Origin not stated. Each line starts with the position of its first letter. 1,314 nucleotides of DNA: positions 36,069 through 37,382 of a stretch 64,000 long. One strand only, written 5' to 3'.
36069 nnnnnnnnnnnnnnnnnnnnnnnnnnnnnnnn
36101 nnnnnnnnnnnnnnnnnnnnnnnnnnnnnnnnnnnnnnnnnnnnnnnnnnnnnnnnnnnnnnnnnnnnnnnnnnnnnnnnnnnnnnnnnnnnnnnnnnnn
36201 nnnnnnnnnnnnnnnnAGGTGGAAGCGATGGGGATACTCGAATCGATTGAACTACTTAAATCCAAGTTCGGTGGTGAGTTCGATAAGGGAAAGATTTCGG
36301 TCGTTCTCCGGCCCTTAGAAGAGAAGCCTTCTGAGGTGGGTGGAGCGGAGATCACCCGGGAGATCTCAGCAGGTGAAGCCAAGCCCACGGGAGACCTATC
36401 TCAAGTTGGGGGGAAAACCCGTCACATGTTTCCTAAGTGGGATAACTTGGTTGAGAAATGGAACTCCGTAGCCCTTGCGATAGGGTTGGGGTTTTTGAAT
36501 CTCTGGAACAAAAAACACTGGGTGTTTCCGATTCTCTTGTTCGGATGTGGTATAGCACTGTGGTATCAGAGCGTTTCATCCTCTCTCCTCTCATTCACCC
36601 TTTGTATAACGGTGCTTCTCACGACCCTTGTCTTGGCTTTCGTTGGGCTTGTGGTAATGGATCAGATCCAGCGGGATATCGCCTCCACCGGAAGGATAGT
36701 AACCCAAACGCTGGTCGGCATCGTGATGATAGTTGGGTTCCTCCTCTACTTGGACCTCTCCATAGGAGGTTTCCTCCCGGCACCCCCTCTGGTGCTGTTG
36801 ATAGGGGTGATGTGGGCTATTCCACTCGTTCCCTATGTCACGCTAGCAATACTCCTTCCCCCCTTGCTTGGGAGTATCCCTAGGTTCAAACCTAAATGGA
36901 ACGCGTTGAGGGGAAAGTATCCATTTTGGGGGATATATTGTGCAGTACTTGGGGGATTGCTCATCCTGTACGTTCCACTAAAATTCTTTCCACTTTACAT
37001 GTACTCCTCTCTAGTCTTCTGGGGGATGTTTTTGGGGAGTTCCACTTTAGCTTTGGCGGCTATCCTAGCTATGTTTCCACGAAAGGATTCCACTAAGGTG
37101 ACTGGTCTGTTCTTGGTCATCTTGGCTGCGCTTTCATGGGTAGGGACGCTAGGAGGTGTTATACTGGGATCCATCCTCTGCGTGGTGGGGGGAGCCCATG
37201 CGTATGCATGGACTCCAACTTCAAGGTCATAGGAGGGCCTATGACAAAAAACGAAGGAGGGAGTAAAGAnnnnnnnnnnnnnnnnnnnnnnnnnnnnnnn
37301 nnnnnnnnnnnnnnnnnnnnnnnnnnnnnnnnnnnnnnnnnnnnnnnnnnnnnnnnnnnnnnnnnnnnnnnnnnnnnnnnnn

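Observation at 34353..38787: Seven-gene cluster of secreted/membrane proteins plus a coiled-coil protein and a sigma-70-r4-like HTH protein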

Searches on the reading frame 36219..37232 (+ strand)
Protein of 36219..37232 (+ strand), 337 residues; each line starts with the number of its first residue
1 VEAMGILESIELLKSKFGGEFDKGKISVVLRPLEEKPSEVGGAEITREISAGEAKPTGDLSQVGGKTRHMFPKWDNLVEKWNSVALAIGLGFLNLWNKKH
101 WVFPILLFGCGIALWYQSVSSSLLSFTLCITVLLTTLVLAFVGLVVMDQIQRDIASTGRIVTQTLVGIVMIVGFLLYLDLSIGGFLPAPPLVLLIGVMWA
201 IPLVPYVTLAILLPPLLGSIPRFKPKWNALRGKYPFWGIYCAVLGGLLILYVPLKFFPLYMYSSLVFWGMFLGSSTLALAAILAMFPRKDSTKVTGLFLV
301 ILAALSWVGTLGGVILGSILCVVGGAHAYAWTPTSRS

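Call 3: search_protein_families(library=pfam, proteins=[window:36219-37232:+], max_evalue=0.1)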
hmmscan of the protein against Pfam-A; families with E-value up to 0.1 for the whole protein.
window:36219-37232:+ (337 aa): 1 family
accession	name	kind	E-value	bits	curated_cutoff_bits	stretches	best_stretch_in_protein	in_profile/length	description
PF19609.4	DUF6114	-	3.4e-12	47.4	27.9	1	228-332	2-106/106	Family of unknown function (DUF6114)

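Call 4: search_protein_families(library=ncbifam, proteins=[window:36219-37232:+], max_evalue=0.1)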
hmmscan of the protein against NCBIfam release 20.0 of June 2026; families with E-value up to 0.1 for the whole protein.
window:36219-37232:+ (337 aa): 0 families

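Call 14: find_encoding_contigs(protein=window:36219-37232:+, flank=10000, max_places=6)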
Protein window:36219-37232:+ (337 aa): no gene with exactly this product is on record in the collection.

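Call 25: find_homologous_proteins(query=window:36219-37232:+, max_evalue=0.001)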
Query window:36219-37232:+ (337 aa): 9 proteins with E <= 0.001 among 8000 candidates.
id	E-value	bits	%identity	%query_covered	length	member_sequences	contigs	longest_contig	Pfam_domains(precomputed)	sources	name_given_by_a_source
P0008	2.8e-142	492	100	70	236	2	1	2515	PF19609.5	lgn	-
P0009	6.1e-129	448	62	99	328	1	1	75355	PF19609.5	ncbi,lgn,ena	-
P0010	2.2e-125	437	60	99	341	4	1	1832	PF19609.5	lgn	-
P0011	2.9e-125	436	60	99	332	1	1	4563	PF19609.5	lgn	-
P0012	1.8e-123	430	62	99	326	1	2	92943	PF19609.5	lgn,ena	-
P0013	3.2e-123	430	61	99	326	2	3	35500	PF19609.5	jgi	-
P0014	3.0e-122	426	59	99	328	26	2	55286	PF19609.5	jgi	jgi:hypothetical protein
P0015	4.0e-122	426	69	79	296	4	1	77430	PF19609.5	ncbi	ncbi:MAG: DUF6114 domain-containing protein [Candidatus Hadarchaeales archaeon]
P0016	1.3e-120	421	58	99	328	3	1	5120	PF19609.5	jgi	jgi:hypothetical protein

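Call 36: predict_structure(alignment_id=A3)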
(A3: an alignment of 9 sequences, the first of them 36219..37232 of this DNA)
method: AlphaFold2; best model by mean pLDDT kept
length: 337 residues; sequences in the alignment: 9
mean_pLDDT: 43.7   pTM: 0.34
mean pLDDT of the five models: 43.7, 42.9, 41.7, 39.5, 39.0
residues with pLDDT >= 90: 0; 70-90: 0; 50-70: 96; < 50: 241
segments of 3 or more residues with pLDDT < 50: 1-11, 13-91, 123-126, 162-167, 179-215, 230-267, 282-298, 300-337
pLDDT, mean of each block of 10 residues (from residue 1): 39 45 30 29 25 29 29 37 41 51 58 60 52 56 55 51 48 49 37 40 40 48 55 43 45 43 47 53 47 44 43 41 42 30
secondary structure, 60 per line:
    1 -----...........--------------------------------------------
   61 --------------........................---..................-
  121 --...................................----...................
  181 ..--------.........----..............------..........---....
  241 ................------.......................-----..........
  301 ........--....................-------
elements in order: H6-16 H75-98 H102-119 H123-157 H162-182 H191-199 H204-217 H224-233 H237-256 H263-285 H291-308 H311-330

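Call 63: find_related_loci(query=A6, collection=genome_contigs, flank=7000)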
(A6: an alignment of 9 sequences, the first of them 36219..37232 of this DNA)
Query A6 (337 aa) in genome_contigs; peptide patterns used: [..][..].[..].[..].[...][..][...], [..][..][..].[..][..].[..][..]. (x = any residue, [..] = any of these).
26 stretches matched a pattern; 5 encode a relative of the query (tblastn E <= 1e-3); 5 distinct loci.
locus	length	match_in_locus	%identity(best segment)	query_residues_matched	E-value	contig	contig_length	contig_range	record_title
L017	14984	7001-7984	61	4-337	2e-119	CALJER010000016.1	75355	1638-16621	MAG: uncultured archaeon isolate S1_Bin_METABAT__384_1 genome assembly, contig: c_000002031073, whole genome shotgun seq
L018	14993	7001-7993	60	3-337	3e-113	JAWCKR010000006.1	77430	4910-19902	MAG: Candidatus Hadarchaeales archaeon isolate JZ-2_201705_bins_146 JZ-2_201705_bins_146_scaffold_6, whole genome shotgu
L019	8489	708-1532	70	64-337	2e-111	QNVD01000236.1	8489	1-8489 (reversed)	MAG: Hadesarchaea archaeon isolate WYZ-LMO6 Hadesarchaea_archaeon_WYZ-LMO6_contig-236, whole genome shotgun sequence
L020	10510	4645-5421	34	79-337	1e-39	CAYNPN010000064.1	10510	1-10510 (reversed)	MAG TPA_asm: Candidatus Hadarchaeota archaeon isolate ERP127260_co1_66 genome assembly, contig: NODE_2974_length_10510_c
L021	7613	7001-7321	31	230-335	5e-10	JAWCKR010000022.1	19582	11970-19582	MAG: Candidatus Hadarchaeales archaeon isolate JZ-2_201705_bins_146 JZ-2_201705_bins_146_scaffold_22, whole genome shotg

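Call 88: search_protein_families(library=phrogs, proteins=[window:36219-37232:+], max_evalue=0.01)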
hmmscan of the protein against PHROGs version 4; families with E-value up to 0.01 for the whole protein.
window:36219-37232:+ (337 aa): 0 families

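Call 95: search_protein_families(library=pfam, proteins=[L021:30-1397:+, L021:1457-3364:+, L021:3405-4463:+, L021:4487-5365:+], max_evalue=0.01)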
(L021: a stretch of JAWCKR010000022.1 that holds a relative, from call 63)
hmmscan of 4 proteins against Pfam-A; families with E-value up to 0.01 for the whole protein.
L021:30-1397:+ (455 aa): 3 families
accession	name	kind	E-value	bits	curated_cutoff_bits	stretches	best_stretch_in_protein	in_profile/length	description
PF19190.6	BACON_2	-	2.2e-06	27.9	25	1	213-271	30-88/94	Viral BACON domain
PF18329.7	SGBP_B_XBD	-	0.00062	20.4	26.4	1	301-414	17-139/186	Surface glycan-binding protein B xyloglucan binding domain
PF13004.13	BACON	-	0.0036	17.7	25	1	217-282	2-47/61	Putative binding domain, N-terminal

L021:1457-3364:+ (635 aa): 2 families
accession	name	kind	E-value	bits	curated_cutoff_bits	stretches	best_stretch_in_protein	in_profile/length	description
PF00717.28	Peptidase_S24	-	0.0018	18.4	23.3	1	289-355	38-96/116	Peptidase S24-like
PF10502.14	Peptidase_S26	-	0.0025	18.2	22.9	1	269-336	7-78/168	Signal peptidase, peptidase S26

L021:3405-4463:+ (352 aa): 1 family
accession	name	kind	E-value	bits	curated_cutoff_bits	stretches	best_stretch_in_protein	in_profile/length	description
PF17231.7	DUF5305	-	8.2e-14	52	29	1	120-338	1-215/217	Family of unknown function (DUF5305)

L021:4487-5365:+ (292 aa): 1 family
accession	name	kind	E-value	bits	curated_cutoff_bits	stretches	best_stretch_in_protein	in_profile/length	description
PF00413.30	Peptidase_M10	-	5.6e-08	33.2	24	1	128-291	13-159/159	Matrixin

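Call 108: search_solved_structures(query=A3, max_evalue=1)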
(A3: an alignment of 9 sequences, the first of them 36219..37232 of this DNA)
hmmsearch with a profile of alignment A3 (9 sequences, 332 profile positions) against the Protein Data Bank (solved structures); distinct sequences matched with E-value up to 1: 0.
